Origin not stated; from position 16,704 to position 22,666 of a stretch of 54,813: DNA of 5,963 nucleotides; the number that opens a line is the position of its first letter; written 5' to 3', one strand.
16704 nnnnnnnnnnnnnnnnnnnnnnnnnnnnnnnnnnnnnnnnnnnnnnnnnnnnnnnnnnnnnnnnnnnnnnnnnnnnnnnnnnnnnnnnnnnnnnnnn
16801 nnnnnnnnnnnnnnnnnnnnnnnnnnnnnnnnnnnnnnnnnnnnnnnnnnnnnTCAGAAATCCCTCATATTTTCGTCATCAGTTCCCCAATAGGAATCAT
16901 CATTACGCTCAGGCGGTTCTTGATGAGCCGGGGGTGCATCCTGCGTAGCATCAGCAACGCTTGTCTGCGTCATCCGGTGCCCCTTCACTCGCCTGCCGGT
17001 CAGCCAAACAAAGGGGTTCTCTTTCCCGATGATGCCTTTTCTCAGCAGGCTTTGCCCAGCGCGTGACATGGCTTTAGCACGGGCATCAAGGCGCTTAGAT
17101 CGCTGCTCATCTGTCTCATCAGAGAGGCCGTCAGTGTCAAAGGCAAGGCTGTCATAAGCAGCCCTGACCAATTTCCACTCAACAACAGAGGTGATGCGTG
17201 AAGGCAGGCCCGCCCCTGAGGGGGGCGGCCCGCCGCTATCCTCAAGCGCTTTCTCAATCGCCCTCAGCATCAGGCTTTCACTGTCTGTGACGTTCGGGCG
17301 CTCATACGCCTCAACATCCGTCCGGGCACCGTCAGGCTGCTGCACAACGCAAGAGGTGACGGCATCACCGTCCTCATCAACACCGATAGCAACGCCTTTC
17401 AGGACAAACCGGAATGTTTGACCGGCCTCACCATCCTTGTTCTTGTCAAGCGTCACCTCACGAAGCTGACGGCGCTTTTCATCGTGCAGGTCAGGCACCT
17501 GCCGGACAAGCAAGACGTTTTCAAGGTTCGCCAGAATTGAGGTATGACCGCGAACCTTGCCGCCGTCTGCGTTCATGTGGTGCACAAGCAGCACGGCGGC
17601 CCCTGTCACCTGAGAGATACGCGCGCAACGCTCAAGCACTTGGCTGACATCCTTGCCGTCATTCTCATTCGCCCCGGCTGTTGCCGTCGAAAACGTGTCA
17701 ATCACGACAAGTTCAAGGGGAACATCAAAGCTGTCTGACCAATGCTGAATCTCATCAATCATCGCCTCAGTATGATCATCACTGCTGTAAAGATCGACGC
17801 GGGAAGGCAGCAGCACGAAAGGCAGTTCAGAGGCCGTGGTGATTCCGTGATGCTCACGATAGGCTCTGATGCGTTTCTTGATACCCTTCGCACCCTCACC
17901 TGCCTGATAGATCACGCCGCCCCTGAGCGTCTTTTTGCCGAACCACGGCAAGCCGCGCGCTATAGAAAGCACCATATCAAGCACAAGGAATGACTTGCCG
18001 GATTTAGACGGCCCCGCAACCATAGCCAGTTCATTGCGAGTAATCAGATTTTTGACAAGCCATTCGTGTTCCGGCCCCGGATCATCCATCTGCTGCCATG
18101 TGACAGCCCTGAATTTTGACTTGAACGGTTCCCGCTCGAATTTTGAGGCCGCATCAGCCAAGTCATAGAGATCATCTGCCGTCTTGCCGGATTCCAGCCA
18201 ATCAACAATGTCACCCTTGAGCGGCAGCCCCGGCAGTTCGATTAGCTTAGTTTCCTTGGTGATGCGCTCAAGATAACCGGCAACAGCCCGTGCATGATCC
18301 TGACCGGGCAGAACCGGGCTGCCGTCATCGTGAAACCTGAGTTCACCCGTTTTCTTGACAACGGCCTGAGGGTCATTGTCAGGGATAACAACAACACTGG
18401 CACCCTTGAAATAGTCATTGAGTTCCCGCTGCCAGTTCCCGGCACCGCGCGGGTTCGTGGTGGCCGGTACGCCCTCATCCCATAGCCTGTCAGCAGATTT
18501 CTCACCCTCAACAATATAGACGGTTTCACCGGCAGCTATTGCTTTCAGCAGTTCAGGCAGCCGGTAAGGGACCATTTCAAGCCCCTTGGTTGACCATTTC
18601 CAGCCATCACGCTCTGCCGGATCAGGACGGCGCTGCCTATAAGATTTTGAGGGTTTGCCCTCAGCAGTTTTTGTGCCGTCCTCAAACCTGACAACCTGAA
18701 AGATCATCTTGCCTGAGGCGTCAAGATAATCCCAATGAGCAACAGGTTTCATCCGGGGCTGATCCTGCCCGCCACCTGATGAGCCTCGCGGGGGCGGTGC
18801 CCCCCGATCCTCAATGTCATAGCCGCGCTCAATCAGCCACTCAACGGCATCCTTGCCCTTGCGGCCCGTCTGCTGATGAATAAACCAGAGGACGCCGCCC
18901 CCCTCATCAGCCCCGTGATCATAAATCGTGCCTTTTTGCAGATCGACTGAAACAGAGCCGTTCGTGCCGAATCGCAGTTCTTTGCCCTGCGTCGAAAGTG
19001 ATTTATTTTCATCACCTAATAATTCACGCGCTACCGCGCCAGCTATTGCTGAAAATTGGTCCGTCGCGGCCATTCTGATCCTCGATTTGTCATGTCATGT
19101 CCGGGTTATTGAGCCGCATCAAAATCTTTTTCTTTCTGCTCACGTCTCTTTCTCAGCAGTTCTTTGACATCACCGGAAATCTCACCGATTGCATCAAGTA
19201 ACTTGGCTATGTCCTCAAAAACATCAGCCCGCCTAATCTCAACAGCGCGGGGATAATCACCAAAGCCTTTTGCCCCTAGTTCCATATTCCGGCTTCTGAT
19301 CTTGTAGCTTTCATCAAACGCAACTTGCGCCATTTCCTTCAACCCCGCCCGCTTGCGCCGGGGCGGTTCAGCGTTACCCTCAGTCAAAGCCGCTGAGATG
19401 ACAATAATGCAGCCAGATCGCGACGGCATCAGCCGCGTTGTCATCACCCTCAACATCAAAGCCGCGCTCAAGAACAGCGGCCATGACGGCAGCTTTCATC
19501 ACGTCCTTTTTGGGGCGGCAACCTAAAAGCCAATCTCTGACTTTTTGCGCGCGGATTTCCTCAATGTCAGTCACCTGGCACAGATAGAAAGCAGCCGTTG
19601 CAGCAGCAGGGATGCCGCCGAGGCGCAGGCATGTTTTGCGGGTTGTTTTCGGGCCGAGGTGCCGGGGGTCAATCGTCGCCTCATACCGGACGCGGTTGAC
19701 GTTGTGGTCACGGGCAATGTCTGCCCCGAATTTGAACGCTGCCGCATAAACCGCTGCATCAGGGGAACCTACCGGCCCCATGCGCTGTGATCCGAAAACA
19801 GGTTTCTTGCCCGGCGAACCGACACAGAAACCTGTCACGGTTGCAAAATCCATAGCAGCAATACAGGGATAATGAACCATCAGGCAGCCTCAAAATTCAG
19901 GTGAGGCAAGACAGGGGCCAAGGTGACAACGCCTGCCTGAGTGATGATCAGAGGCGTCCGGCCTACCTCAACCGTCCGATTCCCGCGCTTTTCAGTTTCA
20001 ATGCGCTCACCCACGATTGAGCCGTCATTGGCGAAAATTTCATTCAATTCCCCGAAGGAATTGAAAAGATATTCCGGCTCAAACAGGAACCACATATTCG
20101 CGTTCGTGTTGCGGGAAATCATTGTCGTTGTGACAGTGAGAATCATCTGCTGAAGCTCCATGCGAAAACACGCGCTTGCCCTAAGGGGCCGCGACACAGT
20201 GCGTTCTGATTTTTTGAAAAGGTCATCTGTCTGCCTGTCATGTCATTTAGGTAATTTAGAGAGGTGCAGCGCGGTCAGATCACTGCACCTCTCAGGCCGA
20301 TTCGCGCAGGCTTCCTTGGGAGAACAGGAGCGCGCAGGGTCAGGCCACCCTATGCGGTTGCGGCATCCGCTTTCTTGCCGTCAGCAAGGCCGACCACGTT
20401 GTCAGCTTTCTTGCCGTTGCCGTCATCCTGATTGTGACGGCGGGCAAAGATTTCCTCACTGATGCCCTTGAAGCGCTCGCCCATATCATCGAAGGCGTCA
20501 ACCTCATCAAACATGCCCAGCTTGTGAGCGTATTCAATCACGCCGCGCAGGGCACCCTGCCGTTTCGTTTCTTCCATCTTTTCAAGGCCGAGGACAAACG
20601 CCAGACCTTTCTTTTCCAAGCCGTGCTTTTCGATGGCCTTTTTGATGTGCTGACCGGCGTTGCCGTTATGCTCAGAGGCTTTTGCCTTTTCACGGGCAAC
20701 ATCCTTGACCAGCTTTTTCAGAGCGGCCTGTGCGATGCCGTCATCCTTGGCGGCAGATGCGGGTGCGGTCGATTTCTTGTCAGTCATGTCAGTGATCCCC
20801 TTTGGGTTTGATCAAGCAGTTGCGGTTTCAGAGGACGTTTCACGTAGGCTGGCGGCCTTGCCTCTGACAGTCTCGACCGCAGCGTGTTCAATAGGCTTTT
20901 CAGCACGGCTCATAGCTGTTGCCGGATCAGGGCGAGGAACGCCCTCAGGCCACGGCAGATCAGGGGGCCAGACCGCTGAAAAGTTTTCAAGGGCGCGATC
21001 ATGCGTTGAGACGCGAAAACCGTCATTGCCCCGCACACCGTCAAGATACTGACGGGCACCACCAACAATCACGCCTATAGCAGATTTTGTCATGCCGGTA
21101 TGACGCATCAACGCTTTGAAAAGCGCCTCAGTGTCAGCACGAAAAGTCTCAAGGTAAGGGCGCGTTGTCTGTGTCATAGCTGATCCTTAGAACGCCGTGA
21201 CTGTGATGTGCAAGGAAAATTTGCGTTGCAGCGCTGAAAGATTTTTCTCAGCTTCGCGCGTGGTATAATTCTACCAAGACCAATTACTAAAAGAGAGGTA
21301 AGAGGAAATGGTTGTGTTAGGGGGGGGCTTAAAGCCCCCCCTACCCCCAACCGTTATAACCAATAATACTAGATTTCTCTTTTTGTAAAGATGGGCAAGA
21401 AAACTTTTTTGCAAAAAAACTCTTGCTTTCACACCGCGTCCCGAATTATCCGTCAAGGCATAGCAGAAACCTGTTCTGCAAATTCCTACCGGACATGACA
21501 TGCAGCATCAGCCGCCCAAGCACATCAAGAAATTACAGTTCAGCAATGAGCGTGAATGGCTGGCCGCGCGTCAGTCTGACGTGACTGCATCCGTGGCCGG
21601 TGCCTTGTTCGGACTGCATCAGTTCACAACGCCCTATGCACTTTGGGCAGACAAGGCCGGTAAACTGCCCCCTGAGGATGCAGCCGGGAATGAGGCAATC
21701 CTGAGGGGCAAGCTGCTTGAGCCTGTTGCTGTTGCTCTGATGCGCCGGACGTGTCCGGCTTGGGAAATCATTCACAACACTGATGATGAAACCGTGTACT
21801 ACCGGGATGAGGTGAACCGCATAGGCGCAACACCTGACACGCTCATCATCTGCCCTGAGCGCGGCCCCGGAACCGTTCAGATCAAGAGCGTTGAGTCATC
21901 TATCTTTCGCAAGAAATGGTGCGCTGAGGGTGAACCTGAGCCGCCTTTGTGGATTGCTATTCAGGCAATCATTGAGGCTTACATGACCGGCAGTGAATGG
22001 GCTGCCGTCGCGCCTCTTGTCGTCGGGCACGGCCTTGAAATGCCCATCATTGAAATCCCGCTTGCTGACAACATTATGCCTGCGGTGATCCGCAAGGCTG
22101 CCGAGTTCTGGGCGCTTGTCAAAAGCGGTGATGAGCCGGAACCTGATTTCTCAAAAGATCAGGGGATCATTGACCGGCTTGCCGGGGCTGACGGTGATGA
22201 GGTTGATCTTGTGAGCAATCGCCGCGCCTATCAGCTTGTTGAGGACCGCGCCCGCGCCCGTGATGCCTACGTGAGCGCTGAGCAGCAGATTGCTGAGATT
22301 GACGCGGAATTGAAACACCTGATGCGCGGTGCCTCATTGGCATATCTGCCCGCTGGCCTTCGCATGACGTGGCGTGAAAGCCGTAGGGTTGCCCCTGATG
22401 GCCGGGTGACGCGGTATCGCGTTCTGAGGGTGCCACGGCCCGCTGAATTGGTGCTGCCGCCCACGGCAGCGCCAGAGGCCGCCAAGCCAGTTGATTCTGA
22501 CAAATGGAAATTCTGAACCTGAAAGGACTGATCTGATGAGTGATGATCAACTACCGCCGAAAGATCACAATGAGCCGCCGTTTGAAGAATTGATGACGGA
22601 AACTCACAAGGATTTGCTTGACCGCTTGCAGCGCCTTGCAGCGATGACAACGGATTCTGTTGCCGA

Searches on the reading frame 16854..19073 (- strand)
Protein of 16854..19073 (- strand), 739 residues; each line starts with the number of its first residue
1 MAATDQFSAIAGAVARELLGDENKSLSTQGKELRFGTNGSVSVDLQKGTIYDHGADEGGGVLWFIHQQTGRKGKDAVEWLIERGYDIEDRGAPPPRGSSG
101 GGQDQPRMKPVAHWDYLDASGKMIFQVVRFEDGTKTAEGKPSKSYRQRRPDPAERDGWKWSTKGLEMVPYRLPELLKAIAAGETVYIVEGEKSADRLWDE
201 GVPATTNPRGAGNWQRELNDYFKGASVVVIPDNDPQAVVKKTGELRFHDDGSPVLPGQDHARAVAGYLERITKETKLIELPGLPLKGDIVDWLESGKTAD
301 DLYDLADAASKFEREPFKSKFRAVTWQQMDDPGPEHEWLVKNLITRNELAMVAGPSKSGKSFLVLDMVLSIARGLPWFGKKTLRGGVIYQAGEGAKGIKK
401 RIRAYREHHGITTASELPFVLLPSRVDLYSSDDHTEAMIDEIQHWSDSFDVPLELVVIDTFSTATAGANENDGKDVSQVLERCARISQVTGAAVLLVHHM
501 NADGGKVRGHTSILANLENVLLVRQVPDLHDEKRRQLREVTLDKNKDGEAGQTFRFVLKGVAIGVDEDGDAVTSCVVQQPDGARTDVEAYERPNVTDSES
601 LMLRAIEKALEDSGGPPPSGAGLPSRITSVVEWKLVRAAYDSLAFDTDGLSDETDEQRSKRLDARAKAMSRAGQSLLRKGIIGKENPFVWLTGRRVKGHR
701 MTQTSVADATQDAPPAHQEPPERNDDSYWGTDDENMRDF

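Call 10: search_protein_families(library=phrogs, proteins=[window:16854-19073:-], max_evalue=0.001)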
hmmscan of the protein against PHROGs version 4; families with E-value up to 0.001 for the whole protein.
window:16854-19073:- (739 aa): 15 families
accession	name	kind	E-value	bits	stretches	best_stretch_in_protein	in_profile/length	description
phrog_906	-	DNA, RNA and nucleotide metabolism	4.2e-46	159.1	1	325-588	509-763/872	DNA polymerase/primase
phrog_239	-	DNA, RNA and nucleotide metabolism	2.7e-45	156.6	1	107-708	141-702/801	DNA primase/helicase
phrog_2850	-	unknown function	5.1e-39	135.4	1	336-596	147-400/465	-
phrog_3123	-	unknown function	4.6e-23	82.6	1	327-504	321-509/583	-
phrog_3228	-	DNA, RNA and nucleotide metabolism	1.8e-17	63.9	1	334-573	361-600/766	replicative helicase-primase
phrog_6012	-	DNA, RNA and nucleotide metabolism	1.5e-16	61.7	1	314-508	111-301/447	DNA helicase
phrog_6088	-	DNA, RNA and nucleotide metabolism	2.5e-14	53.7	1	111-235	151-244/772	DNA primase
phrog_1284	-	unknown function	1.7e-13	51.6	1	324-503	12-187/306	-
phrog_2597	-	DNA, RNA and nucleotide metabolism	1.3e-12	48.1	1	335-500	355-514/747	DNA primase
phrog_19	-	DNA, RNA and nucleotide metabolism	1.4e-08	35.1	1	344-557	350-571/621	DnaB-like replicative helicase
phrog_243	-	DNA, RNA and nucleotide metabolism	2.3e-08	34.3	0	436-550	126-246/273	DnaB-like replicative helicase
phrog_6357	-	unknown function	1.9e-07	31.7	1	321-537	5-201/321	-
phrog_25693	-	unknown function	1.4e-06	28.2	1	334-501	37-210/405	-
phrog_13004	-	unknown function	4.3e-05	23.5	1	330-500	115-288/363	-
phrog_26824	-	unknown function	0.00077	18.7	0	266-304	240-281/868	-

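Call 15: find_related_loci(query=window:16854-19073:-, collection=viral_contigs, flank=10000)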
Query window:16854-19073:- (739 aa) in viral_contigs; peptide patterns used: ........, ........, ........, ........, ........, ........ (x = any residue, [..] = any of these).
18 stretches matched a pattern; 17 encode a relative of the query (tblastn E <= 1e-3); 17 distinct loci.
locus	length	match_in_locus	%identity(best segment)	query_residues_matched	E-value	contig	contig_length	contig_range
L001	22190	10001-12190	51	5-732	0e+0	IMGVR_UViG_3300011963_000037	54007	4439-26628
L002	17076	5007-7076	53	5-692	0e+0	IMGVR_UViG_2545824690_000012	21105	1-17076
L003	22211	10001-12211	51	5-739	0e+0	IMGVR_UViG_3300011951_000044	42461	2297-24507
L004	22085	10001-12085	53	4-692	0e+0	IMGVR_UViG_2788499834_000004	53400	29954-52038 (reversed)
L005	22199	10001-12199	51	5-732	0e+0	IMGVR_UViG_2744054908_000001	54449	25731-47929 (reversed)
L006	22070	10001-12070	54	5-692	0e+0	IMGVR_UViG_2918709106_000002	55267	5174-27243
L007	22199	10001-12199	51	5-732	0e+0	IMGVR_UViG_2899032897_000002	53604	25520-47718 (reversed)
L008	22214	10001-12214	36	1-715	6e-119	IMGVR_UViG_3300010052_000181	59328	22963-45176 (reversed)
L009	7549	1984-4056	35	10-702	6e-109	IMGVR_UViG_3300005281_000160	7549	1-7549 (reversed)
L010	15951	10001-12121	35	1-702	2e-107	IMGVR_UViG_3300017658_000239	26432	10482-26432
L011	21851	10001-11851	37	1-608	3e-102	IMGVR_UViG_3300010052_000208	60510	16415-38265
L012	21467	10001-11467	38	177-696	1e-98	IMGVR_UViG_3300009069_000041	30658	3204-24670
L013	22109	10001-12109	34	1-698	3e-103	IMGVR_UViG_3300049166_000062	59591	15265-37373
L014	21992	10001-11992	40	1-685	3e-154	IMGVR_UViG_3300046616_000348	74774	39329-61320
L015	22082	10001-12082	34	10-702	6e-99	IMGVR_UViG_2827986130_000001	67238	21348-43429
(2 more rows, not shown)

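Call 25: find_related_loci(query=window:16854-19073:-, collection=metagenome_contigs, flank=10000)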
Query window:16854-19073:- (739 aa) in metagenome_contigs; peptide patterns used: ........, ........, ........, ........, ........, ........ (x = any residue, [..] = any of these).
31 stretches matched a pattern; 15 encode a relative of the query (tblastn E <= 1e-3); 15 distinct loci.
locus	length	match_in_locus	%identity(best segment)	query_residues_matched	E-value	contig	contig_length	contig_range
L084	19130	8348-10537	57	2-718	0e+0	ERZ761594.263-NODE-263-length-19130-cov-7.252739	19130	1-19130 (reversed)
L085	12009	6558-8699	52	5-717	0e+0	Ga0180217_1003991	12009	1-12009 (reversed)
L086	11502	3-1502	58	234-732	0e+0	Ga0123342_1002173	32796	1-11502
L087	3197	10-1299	50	302-732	2e-137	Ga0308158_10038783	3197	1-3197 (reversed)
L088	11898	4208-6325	35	1-706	7e-114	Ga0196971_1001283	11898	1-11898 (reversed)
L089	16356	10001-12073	35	10-702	4e-109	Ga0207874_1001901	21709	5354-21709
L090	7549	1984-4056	35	10-702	3e-109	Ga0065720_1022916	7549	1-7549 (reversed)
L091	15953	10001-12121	35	1-702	8e-108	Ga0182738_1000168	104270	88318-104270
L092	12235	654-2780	34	1-702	2e-104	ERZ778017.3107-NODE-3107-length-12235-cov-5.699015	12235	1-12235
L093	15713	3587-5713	34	1-702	2e-104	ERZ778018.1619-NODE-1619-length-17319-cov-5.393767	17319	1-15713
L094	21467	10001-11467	38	177-696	6e-99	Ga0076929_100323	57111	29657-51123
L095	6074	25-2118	34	7-702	6e-98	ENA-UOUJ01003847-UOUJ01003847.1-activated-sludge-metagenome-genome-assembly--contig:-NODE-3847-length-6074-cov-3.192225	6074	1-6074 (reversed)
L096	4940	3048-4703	35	27-577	2e-93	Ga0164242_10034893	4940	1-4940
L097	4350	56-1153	36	355-726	8e-59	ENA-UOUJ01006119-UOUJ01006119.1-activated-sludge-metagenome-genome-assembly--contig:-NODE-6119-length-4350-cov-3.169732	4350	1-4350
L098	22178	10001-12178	37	3-715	1e-123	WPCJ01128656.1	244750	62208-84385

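Call 26: find_related_loci(query=window:16854-19073:-, collection=genome_contigs, flank=10000)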
Query window:16854-19073:- (739 aa) in genome_contigs; peptide patterns used: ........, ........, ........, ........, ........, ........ (x = any residue, [..] = any of these).
23 stretches matched a pattern; 14 encode a relative of the query (tblastn E <= 1e-3); 14 distinct loci.
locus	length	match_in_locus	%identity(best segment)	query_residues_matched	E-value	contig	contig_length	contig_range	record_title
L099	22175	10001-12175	58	5-732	0e+0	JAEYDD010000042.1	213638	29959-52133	MAG: Proteobacteria bacterium isolate OH_HFB_146 k127_458775, whole genome shotgun sequence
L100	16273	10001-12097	59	5-700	0e+0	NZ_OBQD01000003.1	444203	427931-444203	Rhizobium subbaraonis strain JC85, whole genome shotgun sequence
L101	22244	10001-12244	55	4-732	0e+0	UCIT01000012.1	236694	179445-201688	Rhizobiales bacterium isolate AFS086096 genome assembly, contig: contig_12, whole genome shotgun sequence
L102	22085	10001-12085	56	5-700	0e+0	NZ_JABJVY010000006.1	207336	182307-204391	Amorphus sp. 3PC139-8 NODE_6_length_207336_cov_135.456, whole genome shotgun sequence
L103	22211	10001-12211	51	5-739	0e+0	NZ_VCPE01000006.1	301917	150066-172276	Brucella haematophila strain CCUG 38531 contig_6, whole genome shotgun sequence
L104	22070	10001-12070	54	5-692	0e+0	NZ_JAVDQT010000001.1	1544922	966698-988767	Brucella pseudogrignonensis strain DS1730 Ga0451210_01, whole genome shotgun sequence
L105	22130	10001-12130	45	1-698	0e+0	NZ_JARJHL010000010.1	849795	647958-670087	Paracoccus sp. DMF-8 contig_313, whole genome shotgun sequence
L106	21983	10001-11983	41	1-685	6e-158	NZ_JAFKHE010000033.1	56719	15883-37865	MAG: Devosia sp. isolate SCN18_30_10_14_R3_P_66_71 SCN18_30_10_14_R3_P_scaffold_405, whole genome shotgun sequence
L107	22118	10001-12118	35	3-698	8e-107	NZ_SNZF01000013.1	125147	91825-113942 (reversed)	Aquamicrobium defluvii strain DSM 11603 Ga0244524_113, whole genome shotgun sequence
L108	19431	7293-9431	34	1-702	5e-104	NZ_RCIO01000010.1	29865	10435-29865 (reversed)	Mesorhizobium sp. Z1-4 Scaffold10, whole genome shotgun sequence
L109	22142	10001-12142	34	7-722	4e-106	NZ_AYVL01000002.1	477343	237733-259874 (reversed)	Mesorhizobium sp. LSJC280B00 scaffold0002, whole genome shotgun sequence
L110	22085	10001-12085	34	10-702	3e-98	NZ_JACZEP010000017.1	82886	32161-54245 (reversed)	Aminobacter carboxidus strain DSM 1086 Contig_17, whole genome shotgun sequence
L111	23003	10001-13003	38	10-697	2e-89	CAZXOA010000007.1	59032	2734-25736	MAG TPA_asm: uncultured Candidatus Saccharibacteria bacterium isolate SRP344714_co1_350 genome assembly, contig: NODE_11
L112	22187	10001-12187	35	1-727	9e-105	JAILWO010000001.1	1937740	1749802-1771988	MAG: Rhizobiaceae bacterium isolate ECS31B3 ECS31B3_1, whole genome shotgun sequence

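Call 40: search_dna_similar(query=window:16854-19073:-, collection=phages, mode=protein, max_rows=15)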
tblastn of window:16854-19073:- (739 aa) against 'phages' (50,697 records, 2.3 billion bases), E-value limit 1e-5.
Records with a match: 1058; places in all: 1061; records where one place covers at least 80% of the query: 1.
Best place of each record, by identity: <60% 1058.
By first word of the organism name: Mycobacterium 500; Escherichia 141; Gordonia 98; Lactococcus 87; Vibrio 77; Arthrobacter 14; Salmonella 13; Clostridium 13; Microbacterium 9; Corynebacterium 8; and 30 more.
By host as written in the record: Mycobacterium smegmatis mc2 155 365; - 116; Mycobacterium smegmatis mc#155 79; Escherichia coli 75; Gordonia rubripertincta NRRL B-16540 40; Gordonia terrae 3612 31; Lactococcus lactis subsp. cremoris CA-49 29; Lactococcus lactis 24; and 129 more.
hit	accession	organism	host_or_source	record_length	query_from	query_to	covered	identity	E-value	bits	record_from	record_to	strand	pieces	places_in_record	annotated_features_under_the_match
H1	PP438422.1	Microcystis phage Mae-JY30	Microcystis aeruginosa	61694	5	698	94%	44.5%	1e-158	514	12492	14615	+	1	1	primase DnaG/twinkle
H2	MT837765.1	Bacteriophage sp.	human fecal samples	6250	4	568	76%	26.3%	9e-29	129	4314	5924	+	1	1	record has no annotation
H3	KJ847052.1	Idiomarinaceae phage 1N2-2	Idiomarinaceae bacterium N2-2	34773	183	577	53%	29.6%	2e-28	129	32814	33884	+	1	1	putative primase-helicase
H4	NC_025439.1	Idiomarinaceae phage 1N2-2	Idiomarinaceae bacterium N2-2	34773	183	577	53%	29.6%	2e-28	129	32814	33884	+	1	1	DNA primase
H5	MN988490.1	Rhizobium phage RHph_Y3_1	Rhizobium phaseoli Y3_1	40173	114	500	52%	30.0%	2e-23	112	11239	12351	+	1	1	DNA primase/helicase protein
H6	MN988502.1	Rhizobium phage RHph_Y3_56_1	Rhizobium phaseoli Y3_56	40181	114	500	52%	30.0%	2e-23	112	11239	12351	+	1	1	DNA primase/helicase protein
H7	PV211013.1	Roseobacter phage CRP-823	Roseobacter sp. FZCC0197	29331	332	697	50%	27.5%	5e-30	134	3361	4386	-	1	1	DNA primase/helicase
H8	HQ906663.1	Wolbachia endosymbiont wVitA of Nasonia vitripennis phage ...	Wolbachia endosymbiont wVitA of Nasonia ...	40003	109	508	54%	25.2%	4e-13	79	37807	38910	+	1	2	record has no annotation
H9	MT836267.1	Bacteriophage sp.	human fecal samples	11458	140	499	49%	27.6%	8e-17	91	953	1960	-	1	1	record has no annotation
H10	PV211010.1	Roseobacter phage CRP-811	Roseobacter sp. FZCC0198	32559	332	697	50%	27.0%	1e-29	132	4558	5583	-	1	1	helicase RepA family protein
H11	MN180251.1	Wolbachia phage WO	Wolbachia sp. wMel_KL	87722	109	514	55%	23.8%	9e-12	75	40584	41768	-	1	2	hypothetical protein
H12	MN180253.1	Wolbachia phage WO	Wolbachia sp. wMel_AMD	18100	109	500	53%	23.5%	3e-10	70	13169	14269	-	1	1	hypothetical protein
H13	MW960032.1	Rhizobium phage RHph_X2_25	Sinorhizobium americanum X2_25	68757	324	691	50%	25.0%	4e-23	112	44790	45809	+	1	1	putative DNA primase/polymerase protein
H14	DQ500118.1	Rhizobium phage 16-3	-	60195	318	691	51%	23.7%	9e-23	110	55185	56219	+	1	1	16-3p101: p101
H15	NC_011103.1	Rhizobium phage 16-3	-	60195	318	691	51%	23.7%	9e-23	110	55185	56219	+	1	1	16-3p101: DNA polymerase/primase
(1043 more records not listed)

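Call 41: search_protein_families(library=pfam, proteins=[window:16854-19073:-], max_evalue=0.01)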
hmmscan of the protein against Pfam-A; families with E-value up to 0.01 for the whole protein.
window:16854-19073:- (739 aa): 1 family
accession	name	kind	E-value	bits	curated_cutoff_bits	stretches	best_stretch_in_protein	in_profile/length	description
PF13481.12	AAA_25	-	4e-40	138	27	1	318-503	4-193/195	AAA domain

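Call 86: search_protein_families(library=pfam, proteins=[L084:10875-11780:+, L084:12124-13050:+, L084:12992-14185:+, L084:15122-15790:+, L084:15589-16368:+, L084:13267-13776:+, L084:11683-11991:+, L084:17502-17906:-, L084:16413-17360:-, L084:14497-14970:+], max_evalue=0.1)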
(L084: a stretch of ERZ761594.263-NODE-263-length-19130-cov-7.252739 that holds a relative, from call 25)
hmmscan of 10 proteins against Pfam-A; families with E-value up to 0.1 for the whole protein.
L084:10875-11780:+ (302 aa): 0 families

L084:12124-13050:+ (309 aa): 0 families

L084:12992-14185:+ (398 aa): 0 families

L084:15122-15790:+ (223 aa): 0 families

L084:15589-16368:+ (260 aa): 0 families

L084:13267-13776:+ (170 aa): 0 families

L084:11683-11991:+ (103 aa): 0 families

L084:17502-17906:- (135 aa): 0 families

L084:16413-17360:- (316 aa): 0 families

L084:14497-14970:+ (158 aa): 0 families

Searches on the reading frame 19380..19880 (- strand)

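Call 10: search_protein_families(library=phrogs, proteins=[window:19380-19880:-], max_evalue=0.001)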
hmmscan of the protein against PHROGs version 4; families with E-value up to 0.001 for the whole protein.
window:19380-19880:- (166 aa): 1 family
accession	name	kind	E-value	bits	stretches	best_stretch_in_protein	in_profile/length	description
phrog_159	-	DNA, RNA and nucleotide metabolism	1.7e-06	28.2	1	86-165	171-252/330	RuvC-like Holliday junction resolvase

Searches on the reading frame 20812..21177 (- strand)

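Call 10: search_protein_families(library=phrogs, proteins=[window:20812-21177:-], max_evalue=0.001)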
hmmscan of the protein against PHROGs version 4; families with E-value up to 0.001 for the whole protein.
window:20812-21177:- (121 aa): 1 family
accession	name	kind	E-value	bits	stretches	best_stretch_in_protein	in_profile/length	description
phrog_7669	-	unknown function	7.3e-22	78.5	1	7-101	3-99/105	-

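Call 20: search_protein_families(library=pfam, proteins=[window:20812-21177:-], max_evalue=0.01)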
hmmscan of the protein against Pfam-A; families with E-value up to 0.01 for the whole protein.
window:20812-21177:- (121 aa): 0 families

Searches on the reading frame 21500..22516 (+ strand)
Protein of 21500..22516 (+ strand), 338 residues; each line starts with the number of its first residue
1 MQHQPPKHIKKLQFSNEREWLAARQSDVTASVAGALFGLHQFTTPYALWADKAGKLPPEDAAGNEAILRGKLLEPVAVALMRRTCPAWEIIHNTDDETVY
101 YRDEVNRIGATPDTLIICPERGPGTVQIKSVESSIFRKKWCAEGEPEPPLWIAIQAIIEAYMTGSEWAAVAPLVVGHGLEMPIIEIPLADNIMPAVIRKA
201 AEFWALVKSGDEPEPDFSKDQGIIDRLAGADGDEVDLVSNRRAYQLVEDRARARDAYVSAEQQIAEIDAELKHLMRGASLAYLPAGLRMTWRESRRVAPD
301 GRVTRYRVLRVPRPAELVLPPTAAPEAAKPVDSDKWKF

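Call 10: search_protein_families(library=phrogs, proteins=[window:21500-22516:+], max_evalue=0.001)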
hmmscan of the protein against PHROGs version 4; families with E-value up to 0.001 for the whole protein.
window:21500-22516:+ (338 aa): 2 families
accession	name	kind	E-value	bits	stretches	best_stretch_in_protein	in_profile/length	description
phrog_434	-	DNA, RNA and nucleotide metabolism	7.2e-50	171.2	1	10-296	50-327/372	RecE-like recombination exonuclease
phrog_149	-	DNA, RNA and nucleotide metabolism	7.4e-05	22.2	1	14-168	598-752/1242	exonuclease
